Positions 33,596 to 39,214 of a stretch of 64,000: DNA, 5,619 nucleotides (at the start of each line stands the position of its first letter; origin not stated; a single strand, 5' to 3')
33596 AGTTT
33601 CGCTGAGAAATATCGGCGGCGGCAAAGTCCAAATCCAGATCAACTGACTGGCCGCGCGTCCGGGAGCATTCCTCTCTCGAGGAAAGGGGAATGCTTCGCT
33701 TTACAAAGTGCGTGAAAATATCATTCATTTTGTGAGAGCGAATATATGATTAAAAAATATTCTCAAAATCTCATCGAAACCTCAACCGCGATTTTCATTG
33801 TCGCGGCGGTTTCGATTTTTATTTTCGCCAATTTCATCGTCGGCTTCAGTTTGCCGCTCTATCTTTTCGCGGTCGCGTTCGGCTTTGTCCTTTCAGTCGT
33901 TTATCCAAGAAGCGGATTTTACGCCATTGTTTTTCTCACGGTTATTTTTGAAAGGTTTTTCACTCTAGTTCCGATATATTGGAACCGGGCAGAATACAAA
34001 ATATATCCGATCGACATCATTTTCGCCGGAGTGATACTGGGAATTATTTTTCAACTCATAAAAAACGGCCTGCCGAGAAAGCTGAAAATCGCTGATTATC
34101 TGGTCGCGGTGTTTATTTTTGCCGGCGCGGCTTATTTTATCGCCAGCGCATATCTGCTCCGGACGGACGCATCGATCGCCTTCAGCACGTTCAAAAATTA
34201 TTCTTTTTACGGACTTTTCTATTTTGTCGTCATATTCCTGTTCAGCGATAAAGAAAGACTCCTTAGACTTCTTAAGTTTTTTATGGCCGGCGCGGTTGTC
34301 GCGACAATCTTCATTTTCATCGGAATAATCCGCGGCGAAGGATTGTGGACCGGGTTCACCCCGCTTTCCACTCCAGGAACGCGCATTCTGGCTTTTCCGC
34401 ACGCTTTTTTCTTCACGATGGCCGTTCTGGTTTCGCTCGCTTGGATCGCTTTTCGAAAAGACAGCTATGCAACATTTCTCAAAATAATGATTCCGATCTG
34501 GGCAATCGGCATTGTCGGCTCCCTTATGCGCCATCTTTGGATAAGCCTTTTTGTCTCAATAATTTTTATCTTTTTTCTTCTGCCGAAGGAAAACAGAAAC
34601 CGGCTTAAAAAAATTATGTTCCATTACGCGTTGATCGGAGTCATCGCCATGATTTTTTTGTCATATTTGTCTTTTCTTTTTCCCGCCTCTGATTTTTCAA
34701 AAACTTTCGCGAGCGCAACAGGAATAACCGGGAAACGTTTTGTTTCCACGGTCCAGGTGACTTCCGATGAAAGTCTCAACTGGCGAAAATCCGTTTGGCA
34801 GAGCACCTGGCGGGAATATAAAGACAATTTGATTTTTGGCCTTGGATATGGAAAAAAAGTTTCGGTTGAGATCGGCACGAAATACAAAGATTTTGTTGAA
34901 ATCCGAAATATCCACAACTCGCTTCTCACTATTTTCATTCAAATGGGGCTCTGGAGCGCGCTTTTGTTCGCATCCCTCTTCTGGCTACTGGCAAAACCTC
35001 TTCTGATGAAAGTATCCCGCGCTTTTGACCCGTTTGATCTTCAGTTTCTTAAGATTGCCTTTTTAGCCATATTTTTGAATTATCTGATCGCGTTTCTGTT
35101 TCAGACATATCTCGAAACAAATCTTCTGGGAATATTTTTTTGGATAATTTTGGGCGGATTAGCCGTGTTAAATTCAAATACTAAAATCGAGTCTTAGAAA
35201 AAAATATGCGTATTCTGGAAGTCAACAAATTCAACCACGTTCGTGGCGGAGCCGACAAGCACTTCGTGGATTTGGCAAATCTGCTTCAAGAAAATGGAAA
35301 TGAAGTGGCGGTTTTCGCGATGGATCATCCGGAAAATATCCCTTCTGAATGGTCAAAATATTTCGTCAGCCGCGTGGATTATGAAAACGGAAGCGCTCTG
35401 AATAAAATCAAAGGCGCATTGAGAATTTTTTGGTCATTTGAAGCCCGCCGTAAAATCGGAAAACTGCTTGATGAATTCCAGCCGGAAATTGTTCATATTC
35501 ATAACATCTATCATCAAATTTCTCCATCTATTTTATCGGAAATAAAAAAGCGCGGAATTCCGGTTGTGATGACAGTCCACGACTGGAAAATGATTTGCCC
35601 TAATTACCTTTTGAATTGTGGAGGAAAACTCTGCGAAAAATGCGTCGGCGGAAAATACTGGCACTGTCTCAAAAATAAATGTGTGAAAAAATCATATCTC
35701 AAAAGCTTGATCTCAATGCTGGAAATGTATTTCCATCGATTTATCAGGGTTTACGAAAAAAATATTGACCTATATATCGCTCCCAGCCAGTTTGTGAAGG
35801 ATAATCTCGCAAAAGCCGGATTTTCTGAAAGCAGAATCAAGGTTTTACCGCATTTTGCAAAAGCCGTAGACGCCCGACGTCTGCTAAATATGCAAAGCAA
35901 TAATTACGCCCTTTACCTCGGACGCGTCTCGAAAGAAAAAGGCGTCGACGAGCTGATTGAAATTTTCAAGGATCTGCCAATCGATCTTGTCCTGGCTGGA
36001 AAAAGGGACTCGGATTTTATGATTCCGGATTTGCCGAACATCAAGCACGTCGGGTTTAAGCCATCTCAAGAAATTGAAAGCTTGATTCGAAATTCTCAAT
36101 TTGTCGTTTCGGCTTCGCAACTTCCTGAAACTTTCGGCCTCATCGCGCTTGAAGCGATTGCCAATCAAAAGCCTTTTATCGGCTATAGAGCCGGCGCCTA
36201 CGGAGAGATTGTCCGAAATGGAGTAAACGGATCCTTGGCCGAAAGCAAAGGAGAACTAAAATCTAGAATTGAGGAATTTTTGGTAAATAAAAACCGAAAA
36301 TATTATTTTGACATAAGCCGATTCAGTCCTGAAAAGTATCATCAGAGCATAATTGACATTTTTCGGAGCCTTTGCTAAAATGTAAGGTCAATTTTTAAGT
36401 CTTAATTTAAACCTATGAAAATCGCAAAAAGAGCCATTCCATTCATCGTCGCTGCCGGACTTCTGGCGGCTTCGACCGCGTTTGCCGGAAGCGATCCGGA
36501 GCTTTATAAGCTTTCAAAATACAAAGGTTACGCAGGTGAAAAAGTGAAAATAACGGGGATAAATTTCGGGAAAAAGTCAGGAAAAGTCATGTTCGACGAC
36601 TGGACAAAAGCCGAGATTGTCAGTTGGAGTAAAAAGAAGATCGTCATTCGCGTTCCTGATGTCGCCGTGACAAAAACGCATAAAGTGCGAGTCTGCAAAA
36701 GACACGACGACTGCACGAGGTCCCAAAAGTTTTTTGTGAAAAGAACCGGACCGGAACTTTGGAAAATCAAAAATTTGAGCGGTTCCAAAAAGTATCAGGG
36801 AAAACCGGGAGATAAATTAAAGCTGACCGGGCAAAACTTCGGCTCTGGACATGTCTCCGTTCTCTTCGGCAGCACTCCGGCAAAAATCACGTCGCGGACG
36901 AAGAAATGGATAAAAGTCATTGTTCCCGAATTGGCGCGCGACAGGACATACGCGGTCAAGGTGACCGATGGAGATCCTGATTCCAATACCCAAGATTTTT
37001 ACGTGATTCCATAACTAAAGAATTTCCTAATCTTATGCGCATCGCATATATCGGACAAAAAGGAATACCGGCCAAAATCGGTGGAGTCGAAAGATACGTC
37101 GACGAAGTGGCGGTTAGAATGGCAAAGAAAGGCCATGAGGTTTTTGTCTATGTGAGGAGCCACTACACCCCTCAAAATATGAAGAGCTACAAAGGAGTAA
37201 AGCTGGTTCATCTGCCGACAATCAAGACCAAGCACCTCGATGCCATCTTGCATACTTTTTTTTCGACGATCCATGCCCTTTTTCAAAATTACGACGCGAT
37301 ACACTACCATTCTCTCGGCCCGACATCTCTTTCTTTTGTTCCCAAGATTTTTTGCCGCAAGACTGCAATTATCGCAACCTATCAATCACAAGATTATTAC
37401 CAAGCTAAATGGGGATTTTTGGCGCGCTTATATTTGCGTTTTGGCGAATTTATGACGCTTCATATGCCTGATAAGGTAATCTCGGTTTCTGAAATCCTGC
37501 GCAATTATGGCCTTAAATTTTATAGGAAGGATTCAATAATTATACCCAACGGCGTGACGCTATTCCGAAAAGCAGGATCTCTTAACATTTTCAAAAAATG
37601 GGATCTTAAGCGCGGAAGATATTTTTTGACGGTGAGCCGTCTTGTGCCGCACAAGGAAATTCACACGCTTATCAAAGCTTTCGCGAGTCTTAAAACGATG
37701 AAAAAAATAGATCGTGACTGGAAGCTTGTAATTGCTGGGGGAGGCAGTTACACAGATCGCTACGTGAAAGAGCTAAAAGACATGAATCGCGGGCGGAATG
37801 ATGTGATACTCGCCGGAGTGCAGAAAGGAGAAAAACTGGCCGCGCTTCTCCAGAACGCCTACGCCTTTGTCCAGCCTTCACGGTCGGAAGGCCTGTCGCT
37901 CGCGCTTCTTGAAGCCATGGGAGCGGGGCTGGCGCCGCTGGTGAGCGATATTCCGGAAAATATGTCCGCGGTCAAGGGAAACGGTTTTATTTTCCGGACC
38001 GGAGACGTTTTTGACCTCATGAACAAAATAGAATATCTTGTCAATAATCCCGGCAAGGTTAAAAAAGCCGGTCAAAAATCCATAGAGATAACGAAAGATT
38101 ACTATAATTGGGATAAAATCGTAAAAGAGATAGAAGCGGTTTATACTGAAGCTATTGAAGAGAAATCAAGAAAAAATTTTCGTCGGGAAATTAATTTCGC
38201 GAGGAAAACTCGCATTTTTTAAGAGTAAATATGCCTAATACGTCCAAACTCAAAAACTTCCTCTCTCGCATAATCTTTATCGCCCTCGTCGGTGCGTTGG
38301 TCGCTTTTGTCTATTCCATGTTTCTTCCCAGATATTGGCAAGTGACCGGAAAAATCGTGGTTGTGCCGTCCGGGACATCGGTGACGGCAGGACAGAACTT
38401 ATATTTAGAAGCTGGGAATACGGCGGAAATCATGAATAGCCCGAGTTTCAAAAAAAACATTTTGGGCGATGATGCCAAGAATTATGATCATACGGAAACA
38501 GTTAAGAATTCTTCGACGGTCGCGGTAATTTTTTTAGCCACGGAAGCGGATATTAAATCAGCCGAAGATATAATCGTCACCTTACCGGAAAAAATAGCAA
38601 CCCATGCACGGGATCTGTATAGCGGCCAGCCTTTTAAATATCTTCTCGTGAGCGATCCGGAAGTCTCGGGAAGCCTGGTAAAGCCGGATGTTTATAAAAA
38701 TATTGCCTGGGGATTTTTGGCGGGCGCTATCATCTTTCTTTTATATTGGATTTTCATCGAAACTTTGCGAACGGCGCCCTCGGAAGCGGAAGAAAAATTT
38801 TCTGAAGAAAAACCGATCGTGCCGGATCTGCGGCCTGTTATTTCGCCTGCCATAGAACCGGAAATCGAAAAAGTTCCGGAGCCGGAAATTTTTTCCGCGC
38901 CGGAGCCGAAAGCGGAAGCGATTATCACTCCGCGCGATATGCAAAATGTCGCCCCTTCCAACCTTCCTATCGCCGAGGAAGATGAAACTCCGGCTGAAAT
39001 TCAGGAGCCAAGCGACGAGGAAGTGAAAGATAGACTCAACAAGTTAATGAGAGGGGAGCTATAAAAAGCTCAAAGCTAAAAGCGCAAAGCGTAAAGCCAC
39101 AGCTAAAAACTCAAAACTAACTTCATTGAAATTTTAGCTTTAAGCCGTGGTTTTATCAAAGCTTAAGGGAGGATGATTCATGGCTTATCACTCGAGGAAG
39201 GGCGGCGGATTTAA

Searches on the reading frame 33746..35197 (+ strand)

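Call 54: search_protein_families(library=pfam, proteins=[window:33746-35197:+], max_evalue=0.0001)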
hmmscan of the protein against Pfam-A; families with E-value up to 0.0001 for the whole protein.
window:33746-35197:+ (483 aa): 1 family
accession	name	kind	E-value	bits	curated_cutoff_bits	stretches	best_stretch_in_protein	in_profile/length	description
PF04932.20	Wzy_C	-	4e-14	53.1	31.7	1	253-408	7-148/149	O-Antigen ligase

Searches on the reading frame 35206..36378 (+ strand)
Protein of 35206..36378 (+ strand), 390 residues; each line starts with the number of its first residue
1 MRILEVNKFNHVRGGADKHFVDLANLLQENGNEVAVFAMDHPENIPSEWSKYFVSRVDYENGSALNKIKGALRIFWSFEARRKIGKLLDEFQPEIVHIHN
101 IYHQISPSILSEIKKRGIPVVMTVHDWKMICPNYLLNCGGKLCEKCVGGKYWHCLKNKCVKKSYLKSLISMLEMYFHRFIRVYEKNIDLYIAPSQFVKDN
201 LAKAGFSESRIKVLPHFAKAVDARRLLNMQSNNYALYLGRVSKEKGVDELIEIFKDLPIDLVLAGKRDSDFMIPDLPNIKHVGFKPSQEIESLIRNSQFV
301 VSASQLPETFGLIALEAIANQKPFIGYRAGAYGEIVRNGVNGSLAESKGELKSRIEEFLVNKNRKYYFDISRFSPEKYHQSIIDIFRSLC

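Call 54: search_protein_families(library=pfam, proteins=[window:35206-36378:+], max_evalue=0.0001)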
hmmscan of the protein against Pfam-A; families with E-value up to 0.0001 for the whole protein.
window:35206-36378:+ (390 aa): 5 families
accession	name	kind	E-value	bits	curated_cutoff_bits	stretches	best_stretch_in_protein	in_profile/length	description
PF00534.26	Glycos_transf_1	-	3.5e-23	82.4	26.4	1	230-363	13-160/172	Glycosyl transferases group 1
PF13439.12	Glyco_transf_4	-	3.2e-22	79.8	28.5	1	14-216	2-164/170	Glycosyltransferase Family 4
PF13692.12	Glyco_trans_1_4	-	3.2e-14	53.8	27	1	234-359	3-140/142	Glycosyl transferases group 1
PF13579.12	Glyco_trans_4_4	-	5.7e-10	40.2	29.7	1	14-215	1-156/158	Glycosyl transferase 4-like domain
PF13477.12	Glyco_trans_4_2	-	5.1e-05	23.9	23.4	0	19-125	12-107/139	Glycosyl transferase 4-like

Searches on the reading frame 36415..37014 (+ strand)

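Call 54: search_protein_families(library=pfam, proteins=[window:36415-37014:+], max_evalue=0.0001)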
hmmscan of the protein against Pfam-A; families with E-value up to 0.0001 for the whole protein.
window:36415-37014:+ (199 aa): 2 families
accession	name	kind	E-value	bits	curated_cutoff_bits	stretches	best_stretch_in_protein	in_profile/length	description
PF01833.30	TIG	-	9e-14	51.7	20.9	1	128-187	10-72/84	IPT/TIG domain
PF20144.5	TIG_SUH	-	1.5e-07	31.9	24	0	124-175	7-57/94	TIG domain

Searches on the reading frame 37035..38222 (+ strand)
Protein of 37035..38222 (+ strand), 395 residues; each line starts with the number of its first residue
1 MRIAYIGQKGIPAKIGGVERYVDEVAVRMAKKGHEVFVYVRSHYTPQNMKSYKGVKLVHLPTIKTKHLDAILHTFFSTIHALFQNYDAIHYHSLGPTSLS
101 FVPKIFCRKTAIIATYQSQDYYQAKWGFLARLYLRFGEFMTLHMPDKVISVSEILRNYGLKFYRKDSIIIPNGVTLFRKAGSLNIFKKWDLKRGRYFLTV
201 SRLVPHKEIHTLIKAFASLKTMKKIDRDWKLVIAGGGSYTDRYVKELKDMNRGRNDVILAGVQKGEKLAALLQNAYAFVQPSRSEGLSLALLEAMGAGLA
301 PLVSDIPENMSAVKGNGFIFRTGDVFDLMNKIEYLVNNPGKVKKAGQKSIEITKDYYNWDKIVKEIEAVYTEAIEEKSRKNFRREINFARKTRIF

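Call 54: search_protein_families(library=pfam, proteins=[window:37035-38222:+], max_evalue=0.0001)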
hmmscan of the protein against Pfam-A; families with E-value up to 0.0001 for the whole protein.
window:37035-38222:+ (395 aa): 6 families
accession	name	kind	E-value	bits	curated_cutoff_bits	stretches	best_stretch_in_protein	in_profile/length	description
PF00534.26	Glycos_transf_1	-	1.4e-29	103.3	26.4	1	185-349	5-169/172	Glycosyl transferases group 1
PF13692.12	Glyco_trans_1_4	-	2.8e-23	83.2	27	1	195-338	2-142/142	Glycosyl transferases group 1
PF13439.12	Glyco_transf_4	-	1.2e-19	71.4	28.5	1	15-175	1-167/170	Glycosyltransferase Family 4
PF20706.3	GT4-conflict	-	5e-09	36.1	26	1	197-304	200-311/385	Family 4 Glycosyltransferase in conflict systems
PF13579.12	Glyco_trans_4_4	-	8.6e-09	36.4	29.7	1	16-158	1-141/158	Glycosyl transferase 4-like domain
PF09314.17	DUF1972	-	2.7e-06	27.5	25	1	5-164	6-174/186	Domain of unknown function (DUF1972)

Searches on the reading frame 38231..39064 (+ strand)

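Call 54: search_protein_families(library=pfam, proteins=[window:38231-39064:+], max_evalue=0.0001)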
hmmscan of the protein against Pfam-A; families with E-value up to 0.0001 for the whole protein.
window:38231-39064:+ (277 aa): 1 family
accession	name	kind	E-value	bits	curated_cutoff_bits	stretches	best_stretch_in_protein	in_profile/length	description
PF02706.20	Wzz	-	4.7e-06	27.3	25.5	0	14-76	19-86/91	Chain length determinant protein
